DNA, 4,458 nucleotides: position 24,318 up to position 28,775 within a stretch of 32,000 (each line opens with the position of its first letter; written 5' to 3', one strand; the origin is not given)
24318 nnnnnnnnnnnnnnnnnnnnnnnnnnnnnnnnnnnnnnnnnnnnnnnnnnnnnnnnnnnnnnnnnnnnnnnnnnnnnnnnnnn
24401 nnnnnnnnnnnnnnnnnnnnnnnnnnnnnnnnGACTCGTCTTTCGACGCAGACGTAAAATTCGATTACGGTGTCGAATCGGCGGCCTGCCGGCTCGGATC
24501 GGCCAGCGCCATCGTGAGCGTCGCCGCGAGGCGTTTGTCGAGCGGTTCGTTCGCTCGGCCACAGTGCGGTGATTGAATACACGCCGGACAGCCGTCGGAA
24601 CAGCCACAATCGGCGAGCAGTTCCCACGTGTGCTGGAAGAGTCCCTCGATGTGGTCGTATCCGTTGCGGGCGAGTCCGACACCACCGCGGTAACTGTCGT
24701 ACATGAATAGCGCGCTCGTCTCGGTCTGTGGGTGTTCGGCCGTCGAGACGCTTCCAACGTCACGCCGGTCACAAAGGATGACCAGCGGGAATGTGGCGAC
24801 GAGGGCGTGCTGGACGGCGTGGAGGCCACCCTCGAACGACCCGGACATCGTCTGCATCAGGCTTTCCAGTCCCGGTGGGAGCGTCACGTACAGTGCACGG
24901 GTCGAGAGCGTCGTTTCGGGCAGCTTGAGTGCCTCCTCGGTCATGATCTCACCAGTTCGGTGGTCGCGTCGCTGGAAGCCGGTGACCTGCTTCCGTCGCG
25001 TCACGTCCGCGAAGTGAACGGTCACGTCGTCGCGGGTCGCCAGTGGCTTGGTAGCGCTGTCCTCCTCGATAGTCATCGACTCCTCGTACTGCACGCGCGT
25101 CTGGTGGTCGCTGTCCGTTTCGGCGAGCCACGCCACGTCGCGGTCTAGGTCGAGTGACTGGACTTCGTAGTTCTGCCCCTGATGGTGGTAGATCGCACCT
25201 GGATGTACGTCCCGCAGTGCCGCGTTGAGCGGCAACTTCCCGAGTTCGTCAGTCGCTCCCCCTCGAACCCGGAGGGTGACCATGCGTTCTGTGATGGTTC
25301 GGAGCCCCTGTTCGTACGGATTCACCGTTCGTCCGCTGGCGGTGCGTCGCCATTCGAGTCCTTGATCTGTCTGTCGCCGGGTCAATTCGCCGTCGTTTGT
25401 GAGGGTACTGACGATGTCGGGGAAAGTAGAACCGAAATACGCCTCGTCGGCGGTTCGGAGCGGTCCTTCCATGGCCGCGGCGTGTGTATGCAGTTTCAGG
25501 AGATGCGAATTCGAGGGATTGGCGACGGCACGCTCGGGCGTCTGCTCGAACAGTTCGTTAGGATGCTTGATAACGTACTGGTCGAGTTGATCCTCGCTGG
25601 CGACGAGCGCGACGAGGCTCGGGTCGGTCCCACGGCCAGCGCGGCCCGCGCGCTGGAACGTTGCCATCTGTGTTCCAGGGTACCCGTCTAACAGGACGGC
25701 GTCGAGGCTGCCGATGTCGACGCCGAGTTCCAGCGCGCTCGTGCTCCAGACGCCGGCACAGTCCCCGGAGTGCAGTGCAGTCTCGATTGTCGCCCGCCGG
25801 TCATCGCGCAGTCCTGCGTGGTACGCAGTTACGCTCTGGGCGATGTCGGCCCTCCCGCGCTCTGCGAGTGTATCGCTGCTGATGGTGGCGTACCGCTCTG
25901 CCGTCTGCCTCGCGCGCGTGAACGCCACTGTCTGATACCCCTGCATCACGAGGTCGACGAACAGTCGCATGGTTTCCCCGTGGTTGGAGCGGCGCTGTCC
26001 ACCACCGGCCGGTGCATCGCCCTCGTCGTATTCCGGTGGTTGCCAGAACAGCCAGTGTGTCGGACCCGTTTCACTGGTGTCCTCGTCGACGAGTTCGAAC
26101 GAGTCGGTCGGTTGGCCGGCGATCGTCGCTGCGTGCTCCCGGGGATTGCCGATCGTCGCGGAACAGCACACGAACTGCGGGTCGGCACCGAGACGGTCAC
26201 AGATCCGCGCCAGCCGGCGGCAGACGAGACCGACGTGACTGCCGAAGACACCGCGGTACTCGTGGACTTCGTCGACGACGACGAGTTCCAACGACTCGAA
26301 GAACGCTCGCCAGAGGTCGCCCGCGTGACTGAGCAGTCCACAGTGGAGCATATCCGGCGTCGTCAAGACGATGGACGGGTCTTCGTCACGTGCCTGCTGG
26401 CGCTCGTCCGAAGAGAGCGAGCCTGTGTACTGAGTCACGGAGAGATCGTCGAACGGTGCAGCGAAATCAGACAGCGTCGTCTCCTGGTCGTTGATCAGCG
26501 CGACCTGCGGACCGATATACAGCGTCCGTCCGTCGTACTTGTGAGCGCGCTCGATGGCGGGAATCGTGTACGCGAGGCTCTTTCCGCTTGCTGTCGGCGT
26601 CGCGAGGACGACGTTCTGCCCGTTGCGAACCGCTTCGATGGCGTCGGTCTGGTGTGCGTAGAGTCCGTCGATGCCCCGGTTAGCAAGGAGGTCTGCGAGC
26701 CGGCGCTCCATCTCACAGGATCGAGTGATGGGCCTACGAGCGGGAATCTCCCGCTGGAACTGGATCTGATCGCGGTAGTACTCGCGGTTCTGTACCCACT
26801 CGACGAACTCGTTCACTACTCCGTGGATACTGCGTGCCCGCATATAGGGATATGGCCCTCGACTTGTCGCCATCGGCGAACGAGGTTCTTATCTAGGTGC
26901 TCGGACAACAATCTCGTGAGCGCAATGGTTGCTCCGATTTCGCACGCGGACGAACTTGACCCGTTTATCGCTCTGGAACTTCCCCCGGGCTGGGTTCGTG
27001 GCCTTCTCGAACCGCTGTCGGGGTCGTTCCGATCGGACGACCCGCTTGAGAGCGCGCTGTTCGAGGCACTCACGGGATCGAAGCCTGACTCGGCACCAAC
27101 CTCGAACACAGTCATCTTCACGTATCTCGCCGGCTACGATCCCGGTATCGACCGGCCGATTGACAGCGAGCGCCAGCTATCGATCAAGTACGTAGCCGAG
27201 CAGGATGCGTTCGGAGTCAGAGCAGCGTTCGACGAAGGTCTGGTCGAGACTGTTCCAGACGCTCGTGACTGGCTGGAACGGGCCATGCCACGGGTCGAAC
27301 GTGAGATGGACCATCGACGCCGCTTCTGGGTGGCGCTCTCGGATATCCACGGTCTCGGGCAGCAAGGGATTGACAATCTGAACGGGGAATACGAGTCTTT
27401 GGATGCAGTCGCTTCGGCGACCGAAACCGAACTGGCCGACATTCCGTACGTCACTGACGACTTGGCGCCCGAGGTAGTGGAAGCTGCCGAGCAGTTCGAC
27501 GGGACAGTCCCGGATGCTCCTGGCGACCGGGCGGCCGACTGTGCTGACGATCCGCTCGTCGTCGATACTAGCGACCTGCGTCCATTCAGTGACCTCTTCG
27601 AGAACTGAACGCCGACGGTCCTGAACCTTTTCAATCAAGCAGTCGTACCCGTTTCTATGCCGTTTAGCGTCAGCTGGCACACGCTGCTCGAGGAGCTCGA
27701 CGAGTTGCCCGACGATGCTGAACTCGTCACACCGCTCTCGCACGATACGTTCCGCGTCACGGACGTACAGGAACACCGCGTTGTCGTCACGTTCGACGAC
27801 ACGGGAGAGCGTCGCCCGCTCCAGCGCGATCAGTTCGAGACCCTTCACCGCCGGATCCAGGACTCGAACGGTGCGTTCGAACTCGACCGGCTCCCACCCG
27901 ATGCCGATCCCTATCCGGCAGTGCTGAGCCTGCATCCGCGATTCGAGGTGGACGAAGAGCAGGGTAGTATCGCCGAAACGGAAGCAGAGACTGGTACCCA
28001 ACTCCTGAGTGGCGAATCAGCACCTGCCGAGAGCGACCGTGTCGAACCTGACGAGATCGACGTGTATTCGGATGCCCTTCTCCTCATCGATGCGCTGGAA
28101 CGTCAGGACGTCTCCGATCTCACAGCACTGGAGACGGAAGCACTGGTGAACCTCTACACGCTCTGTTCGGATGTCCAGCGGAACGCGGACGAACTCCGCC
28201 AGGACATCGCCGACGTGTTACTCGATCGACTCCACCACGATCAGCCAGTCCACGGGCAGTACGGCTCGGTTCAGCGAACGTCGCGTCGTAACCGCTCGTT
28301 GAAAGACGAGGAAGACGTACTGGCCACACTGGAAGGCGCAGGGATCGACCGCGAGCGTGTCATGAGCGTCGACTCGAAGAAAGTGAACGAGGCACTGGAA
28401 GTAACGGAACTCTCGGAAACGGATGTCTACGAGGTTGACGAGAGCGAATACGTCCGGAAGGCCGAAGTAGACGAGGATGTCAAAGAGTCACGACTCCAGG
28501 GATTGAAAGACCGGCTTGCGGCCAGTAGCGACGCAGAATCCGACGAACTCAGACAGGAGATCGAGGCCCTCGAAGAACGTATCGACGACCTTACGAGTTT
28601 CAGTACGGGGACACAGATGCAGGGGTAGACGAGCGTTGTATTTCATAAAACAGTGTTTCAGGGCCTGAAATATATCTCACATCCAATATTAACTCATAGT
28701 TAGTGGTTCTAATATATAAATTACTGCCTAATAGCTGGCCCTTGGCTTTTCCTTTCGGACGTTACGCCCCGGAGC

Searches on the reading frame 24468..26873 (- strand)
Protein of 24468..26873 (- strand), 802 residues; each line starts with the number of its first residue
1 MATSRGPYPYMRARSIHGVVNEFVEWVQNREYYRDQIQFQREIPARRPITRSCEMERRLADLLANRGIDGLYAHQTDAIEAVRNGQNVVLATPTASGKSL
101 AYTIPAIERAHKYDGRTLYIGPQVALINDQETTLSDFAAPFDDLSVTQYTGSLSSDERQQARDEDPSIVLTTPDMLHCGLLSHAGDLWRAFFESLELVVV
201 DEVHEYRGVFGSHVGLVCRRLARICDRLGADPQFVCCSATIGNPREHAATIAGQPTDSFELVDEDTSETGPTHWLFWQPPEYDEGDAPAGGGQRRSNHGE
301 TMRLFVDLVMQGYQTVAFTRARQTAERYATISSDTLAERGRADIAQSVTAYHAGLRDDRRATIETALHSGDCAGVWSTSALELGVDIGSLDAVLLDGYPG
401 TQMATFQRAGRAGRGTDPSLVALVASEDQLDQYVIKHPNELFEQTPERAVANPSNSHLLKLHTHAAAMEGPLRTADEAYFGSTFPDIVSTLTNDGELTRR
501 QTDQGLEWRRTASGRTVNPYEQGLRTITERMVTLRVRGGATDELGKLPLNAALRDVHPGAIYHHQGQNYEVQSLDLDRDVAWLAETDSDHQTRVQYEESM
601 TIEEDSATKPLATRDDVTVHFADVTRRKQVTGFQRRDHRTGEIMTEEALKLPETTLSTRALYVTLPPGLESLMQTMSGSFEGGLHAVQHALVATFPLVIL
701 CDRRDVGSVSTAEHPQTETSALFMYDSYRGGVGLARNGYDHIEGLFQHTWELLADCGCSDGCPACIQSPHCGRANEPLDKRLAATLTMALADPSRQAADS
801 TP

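Call 5: search_protein_families(library=pfam, proteins=[window:24468-26873:-], max_evalue=0.01)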
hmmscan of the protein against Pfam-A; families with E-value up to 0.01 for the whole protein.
window:24468-26873:- (802 aa): 4 families
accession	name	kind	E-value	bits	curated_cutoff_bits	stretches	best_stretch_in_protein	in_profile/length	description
PF00270.35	DEAD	-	1.1e-28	100.5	26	1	73-243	2-163/167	DEAD/DEAH box helicase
PF09369.15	MZB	-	2.6e-20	73.3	24.2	1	688-766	2-80/80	MrfA Zn-binding domain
PF00271.37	Helicase_C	-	5.3e-11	43.2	23.5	1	305-414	6-108/110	Helicase conserved C-terminal domain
PF22982.3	WHD_HRQ1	-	1.7e-05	26.2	27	1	452-496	2-48/70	ATP-dependent helicase HRQ1, winged helix domain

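Call 7: search_protein_families(library=ncbifam, proteins=[window:24468-26873:-], max_evalue=0.01)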
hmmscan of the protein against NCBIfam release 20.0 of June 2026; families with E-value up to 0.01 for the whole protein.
window:24468-26873:- (802 aa): 21 families
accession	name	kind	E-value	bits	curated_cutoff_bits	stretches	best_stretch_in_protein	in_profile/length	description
TIGR03817.1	DECH_helic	hypoth_equivalog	2.9e-195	650.7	874.1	1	56-791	22-739/742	helicase/secretion neighborhood putative DEAH-box helicase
TIGR04121.1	DEXH_lig_assoc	equivalog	1.9e-42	145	850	1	61-426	5-358/804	ligase-associated DNA damage response DEXH box helicase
NF010338.0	PRK13767.1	equivalog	3.9e-30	104.8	849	1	74-415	37-385/877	ATP-dependent helicase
NF002654.0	PRK02362.1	equivalog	9.8e-21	73.7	887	1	55-337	8-268/739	ATP-dependent DNA helicase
NF001308.0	PRK00254.1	equivalog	1.8e-20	72.7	1216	1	54-252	7-190/720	ATP-dependent DNA helicase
NF007284.0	PRK09751.1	equivalog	1.5e-18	65.5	1496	2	323-434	328-441/1538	ATP-dependent helicase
TIGR00614.1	recQ_fam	subfamily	3.2e-16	59.2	219.8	2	73-204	14-137/470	RecQ family ATP-dependent DNA helicase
NF010337.0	PRK13766.1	equivalog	1.3e-15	56.7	610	2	78-208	24-146/781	Hef nuclease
TIGR01389.1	recQ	equivalog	3.9e-15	55.3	640.2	2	72-141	15-80/591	DNA helicase RecQ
NF041063.1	DpdF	equivalog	1.6e-14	53.5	550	1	75-204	145-280/813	protein DpdF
NF002251.0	PRK01172.1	equivalog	7.7e-14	50.9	891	1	70-388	22-328/674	ATP-dependent DNA helicase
NF008279.0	PRK11057.1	equivalog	3.1e-13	49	1015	2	72-136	27-87/608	ATP-dependent DNA helicase RecQ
NF041067.1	DpdJ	equivalog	4e-13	47.9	800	1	158-266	322-430/1482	protein DpdJ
NF040935.1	helicase_Hel308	equivalog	5.7e-11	41.3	1200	1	54-205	10-152/704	ATP-dependent DNA helicase Hel308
TIGR03158.1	cas3_cyano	exception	6.5e-06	25.5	69.1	1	74-206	1-157/357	type I-D CRISPR-associated helicase Cas3'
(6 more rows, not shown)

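Call 8: search_protein_families(library=padloc, proteins=[window:24468-26873:-], max_evalue=0.01)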
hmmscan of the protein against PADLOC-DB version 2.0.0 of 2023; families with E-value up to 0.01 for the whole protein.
window:24468-26873:- (802 aa): 55 families (the best 25 are shown)
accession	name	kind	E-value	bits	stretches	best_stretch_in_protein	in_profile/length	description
PDLC03960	SngC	-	1.9e-47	160.5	1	55-501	9-437/720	-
PDLC02503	BrxHI|BrxHII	-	1.4e-44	150.5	1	67-431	21-360/698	BrxHI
PDLC00013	DruE1|DruE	-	1.4e-34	117.3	4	377-470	1088-1182/1776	SNF2 family N-terminal domain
PDLC00037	DruE3|DruE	-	4.3e-27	92.3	3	380-446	1065-1132/2055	SNF2 family N-terminal domain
PDLC02501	BrxHI|BrxHII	-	1.2e-25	87.8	2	64-253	17-207/925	BrxHI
PDLC02864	DpdF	-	3.8e-25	86.7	2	62-204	14-146/610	DpdF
PDLC03928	PsyrT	-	1.3e-24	84.5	2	347-437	267-359/689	-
PDLC00036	DruE3|DruE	-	4.8e-22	74.9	3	72-251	94-302/2023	SNF2 family N-terminal domain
PDLC02870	DpdF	-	2.3e-20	70.6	2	73-244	16-175/534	DpdF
PDLC00035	DruE3|DruE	-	7.6e-20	68.2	2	71-252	103-317/1460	SNF2 family N-terminal domain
PDLC00051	DruE4|DruE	-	3.6e-18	62.6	3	378-439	1131-1193/1829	SNF2 family N-terminal domain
PDLC02896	DpdJ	-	9.3e-17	58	1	158-268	329-439/1487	DpdJ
PDLC02897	DpdJ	-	1.9e-16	57.1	1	74-414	103-450/1570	DpdJ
PDLC02861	DpdF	-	1.1e-15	55.1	2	67-136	25-90/611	DpdF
PDLC02865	DpdF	-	1.2e-15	54.2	2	333-466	990-1110/1499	DpdF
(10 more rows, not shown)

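Call 79: find_related_loci(query=window:24468-26873:-, collection=metagenome_contigs, flank=6000)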
Query window:24468-26873:- (802 aa) in metagenome_contigs; peptide patterns used: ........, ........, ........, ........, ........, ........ (x = any residue, [..] = any of these).
184 stretches matched a pattern; 109 encode a relative of the query (tblastn E <= 1e-3); the best 80 are kept; 80 distinct loci.
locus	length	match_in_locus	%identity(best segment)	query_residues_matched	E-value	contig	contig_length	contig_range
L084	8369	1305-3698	91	5-802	0e+0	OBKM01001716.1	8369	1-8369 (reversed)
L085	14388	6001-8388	91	7-802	0e+0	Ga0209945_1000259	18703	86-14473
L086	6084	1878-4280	88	2-802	0e+0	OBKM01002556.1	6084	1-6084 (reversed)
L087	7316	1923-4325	88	2-802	0e+0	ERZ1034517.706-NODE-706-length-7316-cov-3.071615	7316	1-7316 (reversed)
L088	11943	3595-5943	87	20-802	0e+0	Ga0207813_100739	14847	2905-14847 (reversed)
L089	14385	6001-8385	84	8-802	0e+0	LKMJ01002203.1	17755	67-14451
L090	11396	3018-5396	84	10-802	0e+0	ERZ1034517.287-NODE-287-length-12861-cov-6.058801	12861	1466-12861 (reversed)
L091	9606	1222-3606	84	8-802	0e+0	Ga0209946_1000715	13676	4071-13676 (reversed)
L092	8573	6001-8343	84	20-800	0e+0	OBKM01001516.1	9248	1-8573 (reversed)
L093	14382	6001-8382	83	9-802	0e+0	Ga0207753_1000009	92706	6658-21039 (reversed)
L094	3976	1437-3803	83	8-796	0e+0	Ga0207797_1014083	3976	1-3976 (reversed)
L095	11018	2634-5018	82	7-802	0e+0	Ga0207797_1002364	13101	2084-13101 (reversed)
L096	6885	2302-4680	82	10-802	0e+0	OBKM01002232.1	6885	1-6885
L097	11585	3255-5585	84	20-796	0e+0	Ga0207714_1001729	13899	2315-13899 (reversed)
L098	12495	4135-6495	83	16-802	0e+0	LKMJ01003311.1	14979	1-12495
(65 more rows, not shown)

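Call 98: search_solved_structures(query=window:24468-26873:-, max_evalue=1e-10)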
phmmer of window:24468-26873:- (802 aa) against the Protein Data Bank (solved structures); distinct sequences matched with E-value up to 1e-10: 7.
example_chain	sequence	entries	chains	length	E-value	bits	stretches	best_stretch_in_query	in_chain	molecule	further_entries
6znp_A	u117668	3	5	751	3.6e-121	409.1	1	45-768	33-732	Uncharacterized ATP-dependent helicase YprA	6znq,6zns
5v9x_A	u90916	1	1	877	1.6e-19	73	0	75-341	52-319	ATP-dependent DNA helicase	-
7lhl_A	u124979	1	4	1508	6.4e-19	71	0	75-341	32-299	ATP-dependent DNA helicase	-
2zj2_A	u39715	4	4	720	7.3e-14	54.3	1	55-446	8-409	Putative ski2-type helicase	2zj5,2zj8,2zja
9b15_A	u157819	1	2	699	9e-13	50.7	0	61-206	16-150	ATP-dependent DNA helicase Hel308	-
2p6r_A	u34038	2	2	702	1.5e-12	49.9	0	61-206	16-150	afUHEL308 HELICASE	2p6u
9tu7_Y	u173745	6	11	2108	1.7e-12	49.8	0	368-468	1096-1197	DEAD/DEAH box helicase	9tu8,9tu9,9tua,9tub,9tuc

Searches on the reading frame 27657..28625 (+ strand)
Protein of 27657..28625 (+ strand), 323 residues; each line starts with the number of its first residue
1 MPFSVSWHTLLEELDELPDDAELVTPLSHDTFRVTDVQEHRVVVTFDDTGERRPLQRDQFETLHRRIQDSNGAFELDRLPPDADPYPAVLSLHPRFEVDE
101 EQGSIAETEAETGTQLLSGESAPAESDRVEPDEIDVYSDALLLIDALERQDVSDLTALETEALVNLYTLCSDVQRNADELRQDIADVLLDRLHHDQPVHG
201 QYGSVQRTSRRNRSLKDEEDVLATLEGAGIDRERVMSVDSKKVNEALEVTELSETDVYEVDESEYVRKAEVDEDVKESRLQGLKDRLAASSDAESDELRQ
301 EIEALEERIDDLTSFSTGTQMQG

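Call 7: search_protein_families(library=ncbifam, proteins=[window:27657-28625:+], max_evalue=0.01)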
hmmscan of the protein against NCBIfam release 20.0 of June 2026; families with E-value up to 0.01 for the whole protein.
window:27657-28625:+ (323 aa): 0 families

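Call 8: search_protein_families(library=padloc, proteins=[window:27657-28625:+], max_evalue=0.01)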
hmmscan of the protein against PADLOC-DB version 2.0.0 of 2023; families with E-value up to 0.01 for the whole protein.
window:27657-28625:+ (323 aa): 0 families

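Call 23: search_protein_families(library=pfam, proteins=[window:27657-28625:+], max_evalue=0.01)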
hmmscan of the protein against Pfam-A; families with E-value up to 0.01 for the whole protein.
window:27657-28625:+ (323 aa): 0 families

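Call 68: search_protein_families(library=phrogs, proteins=[window:27657-28625:+], max_evalue=0.001)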
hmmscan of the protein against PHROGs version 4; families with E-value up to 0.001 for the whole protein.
window:27657-28625:+ (323 aa): 1 family
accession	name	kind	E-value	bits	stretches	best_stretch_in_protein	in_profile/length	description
phrog_35116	-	unknown function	6.4e-142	474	1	1-321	1-324/326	-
